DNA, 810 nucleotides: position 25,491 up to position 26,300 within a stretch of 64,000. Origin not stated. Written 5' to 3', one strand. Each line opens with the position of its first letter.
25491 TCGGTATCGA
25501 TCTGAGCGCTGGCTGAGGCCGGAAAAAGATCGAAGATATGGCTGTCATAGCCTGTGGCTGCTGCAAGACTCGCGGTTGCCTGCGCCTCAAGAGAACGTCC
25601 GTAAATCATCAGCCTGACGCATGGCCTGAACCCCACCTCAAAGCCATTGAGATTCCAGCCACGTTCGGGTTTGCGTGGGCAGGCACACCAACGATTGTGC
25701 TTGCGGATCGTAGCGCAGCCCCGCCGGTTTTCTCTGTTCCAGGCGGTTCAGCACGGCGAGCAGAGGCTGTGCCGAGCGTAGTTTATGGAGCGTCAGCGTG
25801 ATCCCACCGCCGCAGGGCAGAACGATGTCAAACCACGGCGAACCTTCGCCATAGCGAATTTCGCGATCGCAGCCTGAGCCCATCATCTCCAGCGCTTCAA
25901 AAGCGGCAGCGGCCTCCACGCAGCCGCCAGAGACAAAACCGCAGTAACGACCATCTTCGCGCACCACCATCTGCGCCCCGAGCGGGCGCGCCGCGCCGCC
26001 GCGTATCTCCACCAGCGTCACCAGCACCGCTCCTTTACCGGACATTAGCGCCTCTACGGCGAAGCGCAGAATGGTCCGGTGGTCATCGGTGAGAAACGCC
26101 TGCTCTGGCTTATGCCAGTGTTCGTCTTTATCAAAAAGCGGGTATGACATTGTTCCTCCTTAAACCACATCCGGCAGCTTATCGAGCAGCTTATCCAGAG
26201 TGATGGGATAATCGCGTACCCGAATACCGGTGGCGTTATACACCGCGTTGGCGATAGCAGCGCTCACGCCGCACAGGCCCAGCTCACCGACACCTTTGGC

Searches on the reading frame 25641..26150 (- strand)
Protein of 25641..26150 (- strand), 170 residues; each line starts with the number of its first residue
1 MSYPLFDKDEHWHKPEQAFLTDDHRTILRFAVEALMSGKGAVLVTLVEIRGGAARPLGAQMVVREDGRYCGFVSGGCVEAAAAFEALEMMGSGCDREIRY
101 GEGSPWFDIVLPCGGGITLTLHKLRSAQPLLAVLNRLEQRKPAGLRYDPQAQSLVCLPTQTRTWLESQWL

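Call 54: find_encoding_contigs(protein=window:25641-26150:-, flank=2000, max_places=4)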
Protein window:25641-26150:- (170 aa): 24 contigs read that carry it; 4 places shown.
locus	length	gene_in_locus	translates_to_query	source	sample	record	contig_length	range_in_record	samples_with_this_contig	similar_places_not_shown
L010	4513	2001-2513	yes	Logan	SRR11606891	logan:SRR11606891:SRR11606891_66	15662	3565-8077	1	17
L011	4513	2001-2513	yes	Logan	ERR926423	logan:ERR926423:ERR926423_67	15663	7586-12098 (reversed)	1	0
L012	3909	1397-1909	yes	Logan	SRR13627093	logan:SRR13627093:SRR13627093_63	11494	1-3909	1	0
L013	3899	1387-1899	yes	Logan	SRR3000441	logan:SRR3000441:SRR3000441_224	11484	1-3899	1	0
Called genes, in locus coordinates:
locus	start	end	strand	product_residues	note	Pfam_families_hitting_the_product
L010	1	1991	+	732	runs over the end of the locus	PF01315:Ald_Xan_dh_C, PF02738:MoCoBD_1, PF20256:MoCoBD_2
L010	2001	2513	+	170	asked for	PF02625:XdhC_CoxI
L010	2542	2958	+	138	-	PF13478:XdhC_C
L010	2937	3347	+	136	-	PF03466:LysR_substrate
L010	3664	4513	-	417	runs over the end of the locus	PF00171:Aldedh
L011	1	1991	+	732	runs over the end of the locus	PF01315:Ald_Xan_dh_C, PF02738:MoCoBD_1, PF20256:MoCoBD_2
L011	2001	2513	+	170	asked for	PF02625:XdhC_CoxI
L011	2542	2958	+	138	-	PF13478:XdhC_C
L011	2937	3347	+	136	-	PF03466:LysR_substrate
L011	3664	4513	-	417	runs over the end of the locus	PF00171:Aldedh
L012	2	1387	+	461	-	PF02738:MoCoBD_1, PF20256:MoCoBD_2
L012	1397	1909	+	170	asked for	PF02625:XdhC_CoxI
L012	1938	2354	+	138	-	PF13478:XdhC_C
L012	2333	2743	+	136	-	PF03466:LysR_substrate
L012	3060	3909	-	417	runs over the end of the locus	PF00171:Aldedh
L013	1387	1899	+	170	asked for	PF02625:XdhC_CoxI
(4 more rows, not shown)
